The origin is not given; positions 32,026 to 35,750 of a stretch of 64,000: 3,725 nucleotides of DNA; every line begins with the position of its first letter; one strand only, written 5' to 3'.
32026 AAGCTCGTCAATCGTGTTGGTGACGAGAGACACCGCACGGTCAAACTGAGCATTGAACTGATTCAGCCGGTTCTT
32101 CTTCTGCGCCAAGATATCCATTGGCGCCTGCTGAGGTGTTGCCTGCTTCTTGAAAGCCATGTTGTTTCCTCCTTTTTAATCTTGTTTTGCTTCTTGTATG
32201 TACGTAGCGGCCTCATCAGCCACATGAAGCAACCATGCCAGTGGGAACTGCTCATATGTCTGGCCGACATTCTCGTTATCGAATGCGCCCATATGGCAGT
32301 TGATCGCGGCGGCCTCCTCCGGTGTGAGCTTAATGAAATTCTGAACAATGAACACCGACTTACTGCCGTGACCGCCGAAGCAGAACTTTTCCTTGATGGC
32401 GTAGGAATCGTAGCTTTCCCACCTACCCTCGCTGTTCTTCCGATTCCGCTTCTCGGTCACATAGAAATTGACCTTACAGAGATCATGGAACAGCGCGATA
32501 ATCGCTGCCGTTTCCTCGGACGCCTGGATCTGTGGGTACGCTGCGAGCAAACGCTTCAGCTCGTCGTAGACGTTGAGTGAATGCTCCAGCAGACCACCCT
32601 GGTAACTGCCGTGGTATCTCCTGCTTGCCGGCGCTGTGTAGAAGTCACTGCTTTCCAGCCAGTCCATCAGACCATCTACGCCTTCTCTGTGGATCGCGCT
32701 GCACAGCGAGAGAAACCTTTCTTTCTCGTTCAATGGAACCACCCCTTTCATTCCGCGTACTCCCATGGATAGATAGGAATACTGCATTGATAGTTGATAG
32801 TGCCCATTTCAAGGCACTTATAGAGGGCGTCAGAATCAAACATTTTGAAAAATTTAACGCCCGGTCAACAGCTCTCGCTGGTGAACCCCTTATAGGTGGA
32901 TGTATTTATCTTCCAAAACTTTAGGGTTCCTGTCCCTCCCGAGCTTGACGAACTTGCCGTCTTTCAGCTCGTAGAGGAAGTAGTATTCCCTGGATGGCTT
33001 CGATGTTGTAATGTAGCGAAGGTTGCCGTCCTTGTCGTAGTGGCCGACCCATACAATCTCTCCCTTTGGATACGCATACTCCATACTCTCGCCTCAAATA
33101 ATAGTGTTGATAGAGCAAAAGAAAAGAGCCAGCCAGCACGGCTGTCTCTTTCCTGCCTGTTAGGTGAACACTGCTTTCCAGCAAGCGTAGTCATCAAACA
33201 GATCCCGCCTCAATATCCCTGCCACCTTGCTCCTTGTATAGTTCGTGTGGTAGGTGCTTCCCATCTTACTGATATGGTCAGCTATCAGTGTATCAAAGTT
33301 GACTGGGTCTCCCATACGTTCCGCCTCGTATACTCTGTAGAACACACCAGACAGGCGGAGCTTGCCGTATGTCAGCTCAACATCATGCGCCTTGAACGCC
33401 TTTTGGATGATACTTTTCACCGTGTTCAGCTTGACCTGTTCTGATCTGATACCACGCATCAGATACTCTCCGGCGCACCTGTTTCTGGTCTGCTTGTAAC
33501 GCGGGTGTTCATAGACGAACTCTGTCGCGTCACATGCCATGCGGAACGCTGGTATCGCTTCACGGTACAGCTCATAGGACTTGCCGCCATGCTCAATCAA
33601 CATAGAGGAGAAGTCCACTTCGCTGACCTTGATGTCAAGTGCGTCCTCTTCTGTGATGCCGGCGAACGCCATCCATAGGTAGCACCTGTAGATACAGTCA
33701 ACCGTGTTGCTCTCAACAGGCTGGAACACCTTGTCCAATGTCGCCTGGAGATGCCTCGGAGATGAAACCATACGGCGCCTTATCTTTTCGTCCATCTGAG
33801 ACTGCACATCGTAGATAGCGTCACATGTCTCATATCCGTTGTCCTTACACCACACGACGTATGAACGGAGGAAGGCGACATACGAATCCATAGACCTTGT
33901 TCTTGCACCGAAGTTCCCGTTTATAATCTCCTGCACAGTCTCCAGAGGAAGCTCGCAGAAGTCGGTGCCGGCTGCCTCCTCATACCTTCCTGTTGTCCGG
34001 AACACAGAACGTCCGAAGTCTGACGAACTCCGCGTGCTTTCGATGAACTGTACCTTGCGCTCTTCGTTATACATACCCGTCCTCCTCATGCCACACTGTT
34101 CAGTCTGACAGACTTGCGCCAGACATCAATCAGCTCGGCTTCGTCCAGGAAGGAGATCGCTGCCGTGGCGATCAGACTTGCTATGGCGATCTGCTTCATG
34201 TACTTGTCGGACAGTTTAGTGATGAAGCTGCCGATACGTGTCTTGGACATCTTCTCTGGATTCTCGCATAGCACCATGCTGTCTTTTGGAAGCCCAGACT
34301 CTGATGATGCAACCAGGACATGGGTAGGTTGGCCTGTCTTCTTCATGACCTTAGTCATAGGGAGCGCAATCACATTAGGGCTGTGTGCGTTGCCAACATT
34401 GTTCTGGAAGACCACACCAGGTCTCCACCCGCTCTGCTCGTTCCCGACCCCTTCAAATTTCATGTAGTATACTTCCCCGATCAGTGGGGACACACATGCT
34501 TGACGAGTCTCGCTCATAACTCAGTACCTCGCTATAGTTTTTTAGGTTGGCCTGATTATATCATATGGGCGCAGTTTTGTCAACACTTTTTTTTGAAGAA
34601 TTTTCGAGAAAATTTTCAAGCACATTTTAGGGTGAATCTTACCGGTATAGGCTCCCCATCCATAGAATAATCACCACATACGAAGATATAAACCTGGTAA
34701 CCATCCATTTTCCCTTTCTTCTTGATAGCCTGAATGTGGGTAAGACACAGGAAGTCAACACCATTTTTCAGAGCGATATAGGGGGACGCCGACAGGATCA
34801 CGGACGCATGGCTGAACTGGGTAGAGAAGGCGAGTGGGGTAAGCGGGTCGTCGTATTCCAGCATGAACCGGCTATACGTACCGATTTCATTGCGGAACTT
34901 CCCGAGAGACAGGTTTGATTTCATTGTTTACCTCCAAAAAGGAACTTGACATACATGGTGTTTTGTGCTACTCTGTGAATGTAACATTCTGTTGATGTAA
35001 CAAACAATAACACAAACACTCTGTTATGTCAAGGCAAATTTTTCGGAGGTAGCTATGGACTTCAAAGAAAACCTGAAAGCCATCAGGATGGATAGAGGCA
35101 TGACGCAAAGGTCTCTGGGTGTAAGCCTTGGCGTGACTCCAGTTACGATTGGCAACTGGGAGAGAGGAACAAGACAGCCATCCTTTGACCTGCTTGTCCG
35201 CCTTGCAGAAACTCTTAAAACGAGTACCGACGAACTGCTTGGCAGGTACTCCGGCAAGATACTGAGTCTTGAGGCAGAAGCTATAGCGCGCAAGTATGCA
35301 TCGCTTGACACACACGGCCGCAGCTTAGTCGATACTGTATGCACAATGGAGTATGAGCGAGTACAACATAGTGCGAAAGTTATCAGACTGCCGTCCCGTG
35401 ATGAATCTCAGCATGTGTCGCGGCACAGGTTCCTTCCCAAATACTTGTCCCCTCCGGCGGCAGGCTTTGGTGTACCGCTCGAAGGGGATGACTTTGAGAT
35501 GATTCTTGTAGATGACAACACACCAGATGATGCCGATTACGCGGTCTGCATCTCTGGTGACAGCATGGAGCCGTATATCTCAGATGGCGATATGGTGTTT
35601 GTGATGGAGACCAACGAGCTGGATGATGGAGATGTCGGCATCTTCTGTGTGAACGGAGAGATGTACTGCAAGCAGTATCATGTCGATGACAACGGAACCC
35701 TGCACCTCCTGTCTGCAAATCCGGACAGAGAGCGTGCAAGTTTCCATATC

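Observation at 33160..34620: MazF-like gene with its own consensus promoter, palindromic upstream element, no MazE, coupled to a 309-aa unknown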

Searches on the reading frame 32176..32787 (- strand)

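Call 3: search_protein_families(library=pfam, proteins=[window:32176-32787:-], max_evalue=1)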
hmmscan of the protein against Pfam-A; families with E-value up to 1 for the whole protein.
window:32176-32787:- (203 aa): 4 families
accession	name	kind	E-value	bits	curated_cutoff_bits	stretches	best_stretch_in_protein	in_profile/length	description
PF01966.28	HD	-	7.7e-08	33.1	22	1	67-191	2-111/116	HD domain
PF02138.23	Beach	-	0.0046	16.8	26.8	1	100-173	54-124/276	Beige/BEACH domain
PF07514.17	TraI_2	-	0.0067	15.8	23.9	1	52-73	52-73/324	Putative helicase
PF04844.18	Ovate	-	0.14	12.7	25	1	73-104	23-54/58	Transcriptional repressor, ovate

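Call 4: search_protein_families(library=phrogs, proteins=[window:32176-32787:-], max_evalue=0.1)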
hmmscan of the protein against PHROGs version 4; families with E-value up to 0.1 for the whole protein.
window:32176-32787:- (203 aa): 3 families
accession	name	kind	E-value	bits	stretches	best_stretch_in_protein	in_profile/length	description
phrog_28876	-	other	9.9e-56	190.3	1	24-200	7-195/435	metal-dependent phosphohydrolase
phrog_5889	-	unknown function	3.1e-34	119.4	1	21-198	18-196/242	-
phrog_3317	-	moron, auxiliary metabolic gene and host takeover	0.063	14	1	55-119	152-209/243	glycosyltransferase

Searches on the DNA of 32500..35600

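Call 84: search_rna_families(source=window, start=32500, end=35600, threshold=evalue, max_evalue=1)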
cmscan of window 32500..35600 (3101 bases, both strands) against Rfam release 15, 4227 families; matches with E-value up to 1: 0.
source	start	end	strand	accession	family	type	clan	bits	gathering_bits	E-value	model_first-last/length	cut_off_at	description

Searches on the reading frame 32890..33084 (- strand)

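Call 3: search_protein_families(library=pfam, proteins=[window:32890-33084:-], max_evalue=1)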
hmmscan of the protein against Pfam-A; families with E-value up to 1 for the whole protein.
window:32890-33084:- (64 aa): 2 families
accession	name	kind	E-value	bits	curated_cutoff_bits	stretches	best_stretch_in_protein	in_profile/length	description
PF22898.2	NOMO1-like_1st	-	0.11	13.1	27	1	13-46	17-50/85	BOS complex subunit NOMO1-like, first beta sandwich domain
PF06307.17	Herpes_IR6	-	0.16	12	25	1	19-49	60-90/214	Herpesvirus IR6 protein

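Call 4: search_protein_families(library=phrogs, proteins=[window:32890-33084:-], max_evalue=0.1)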
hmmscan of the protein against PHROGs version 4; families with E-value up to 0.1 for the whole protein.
window:32890-33084:- (64 aa): 0 families

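Call 82: search_protein_families(library=padloc, proteins=[window:32890-33084:-], max_evalue=0.01)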
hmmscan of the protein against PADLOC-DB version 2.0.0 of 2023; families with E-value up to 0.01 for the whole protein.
window:32890-33084:- (64 aa): 0 families

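Call 83: search_protein_families(library=ncbifam, proteins=[window:32890-33084:-], max_evalue=0.01)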
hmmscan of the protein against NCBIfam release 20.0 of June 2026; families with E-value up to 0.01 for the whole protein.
window:32890-33084:- (64 aa): 0 families
